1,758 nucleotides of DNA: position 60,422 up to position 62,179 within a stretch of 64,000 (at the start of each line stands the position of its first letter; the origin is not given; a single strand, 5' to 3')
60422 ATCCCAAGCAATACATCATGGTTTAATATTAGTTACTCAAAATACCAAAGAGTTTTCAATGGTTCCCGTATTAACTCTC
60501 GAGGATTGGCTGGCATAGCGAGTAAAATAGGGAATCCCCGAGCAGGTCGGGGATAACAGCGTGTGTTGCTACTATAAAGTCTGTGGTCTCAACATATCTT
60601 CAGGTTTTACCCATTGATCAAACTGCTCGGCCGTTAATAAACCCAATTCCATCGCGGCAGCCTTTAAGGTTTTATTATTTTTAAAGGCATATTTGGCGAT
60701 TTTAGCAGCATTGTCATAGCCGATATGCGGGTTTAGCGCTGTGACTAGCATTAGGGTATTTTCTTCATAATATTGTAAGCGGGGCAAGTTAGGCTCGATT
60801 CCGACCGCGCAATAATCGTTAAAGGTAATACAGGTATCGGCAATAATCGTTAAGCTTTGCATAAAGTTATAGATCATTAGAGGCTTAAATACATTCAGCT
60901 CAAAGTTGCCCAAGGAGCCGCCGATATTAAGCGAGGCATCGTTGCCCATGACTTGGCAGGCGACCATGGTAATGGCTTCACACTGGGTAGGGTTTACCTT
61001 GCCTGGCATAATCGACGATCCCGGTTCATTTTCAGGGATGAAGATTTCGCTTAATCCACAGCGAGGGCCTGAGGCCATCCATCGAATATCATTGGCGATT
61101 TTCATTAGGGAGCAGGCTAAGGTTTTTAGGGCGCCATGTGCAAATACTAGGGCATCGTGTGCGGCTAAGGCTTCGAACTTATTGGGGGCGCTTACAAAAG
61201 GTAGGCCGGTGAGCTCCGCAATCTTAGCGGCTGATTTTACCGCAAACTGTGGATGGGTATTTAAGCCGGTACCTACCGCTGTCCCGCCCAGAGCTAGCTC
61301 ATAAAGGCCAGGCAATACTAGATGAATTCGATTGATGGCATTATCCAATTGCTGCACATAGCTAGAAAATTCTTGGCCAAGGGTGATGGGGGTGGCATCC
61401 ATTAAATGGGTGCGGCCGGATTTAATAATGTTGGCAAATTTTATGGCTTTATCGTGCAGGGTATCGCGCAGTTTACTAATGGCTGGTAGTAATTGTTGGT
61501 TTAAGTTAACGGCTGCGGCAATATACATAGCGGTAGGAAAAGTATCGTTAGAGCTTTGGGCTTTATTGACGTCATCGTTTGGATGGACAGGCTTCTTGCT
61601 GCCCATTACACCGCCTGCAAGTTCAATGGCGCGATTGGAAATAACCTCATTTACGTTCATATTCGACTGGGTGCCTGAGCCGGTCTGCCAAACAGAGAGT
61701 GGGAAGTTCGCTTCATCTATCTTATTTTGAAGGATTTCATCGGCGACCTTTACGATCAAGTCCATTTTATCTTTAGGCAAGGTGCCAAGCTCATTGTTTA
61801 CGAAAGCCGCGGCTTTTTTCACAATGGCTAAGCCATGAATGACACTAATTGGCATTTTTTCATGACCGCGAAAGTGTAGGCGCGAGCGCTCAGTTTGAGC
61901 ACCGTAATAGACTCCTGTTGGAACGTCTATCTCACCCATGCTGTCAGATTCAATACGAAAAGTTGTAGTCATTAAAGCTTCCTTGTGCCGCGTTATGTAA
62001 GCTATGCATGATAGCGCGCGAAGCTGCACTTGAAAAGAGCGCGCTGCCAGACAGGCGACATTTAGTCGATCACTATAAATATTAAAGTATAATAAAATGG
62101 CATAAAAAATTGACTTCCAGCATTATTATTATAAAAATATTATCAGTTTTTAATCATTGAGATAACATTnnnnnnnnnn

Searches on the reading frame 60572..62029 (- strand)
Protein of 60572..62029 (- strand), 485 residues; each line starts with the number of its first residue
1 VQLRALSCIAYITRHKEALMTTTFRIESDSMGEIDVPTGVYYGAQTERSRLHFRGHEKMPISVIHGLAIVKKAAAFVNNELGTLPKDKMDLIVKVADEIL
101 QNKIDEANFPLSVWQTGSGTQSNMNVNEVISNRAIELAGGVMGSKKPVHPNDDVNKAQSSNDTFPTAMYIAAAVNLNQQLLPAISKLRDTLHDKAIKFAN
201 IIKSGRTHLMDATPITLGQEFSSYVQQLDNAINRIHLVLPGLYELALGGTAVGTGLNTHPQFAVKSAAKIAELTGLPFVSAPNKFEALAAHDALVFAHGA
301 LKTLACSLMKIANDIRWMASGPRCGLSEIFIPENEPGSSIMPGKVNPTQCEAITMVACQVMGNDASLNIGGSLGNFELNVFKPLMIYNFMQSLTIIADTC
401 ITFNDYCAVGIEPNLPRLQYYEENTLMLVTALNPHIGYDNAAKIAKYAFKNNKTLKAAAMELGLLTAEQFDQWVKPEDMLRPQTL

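Call 90: search_protein_families(library=pfam, proteins=[window:60572-62029:-], max_evalue=0.001)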
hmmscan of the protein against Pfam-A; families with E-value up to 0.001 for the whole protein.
window:60572-62029:- (485 aa): 2 families
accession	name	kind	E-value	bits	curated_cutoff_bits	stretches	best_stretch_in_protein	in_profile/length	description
PF00206.25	Lyase_1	-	1.6e-110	369.8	27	1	32-362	1-312/312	Lyase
PF10415.14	FumaraseC_C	-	2.1e-26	92.6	32.5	1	428-480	1-53/54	Fumarase C C-terminus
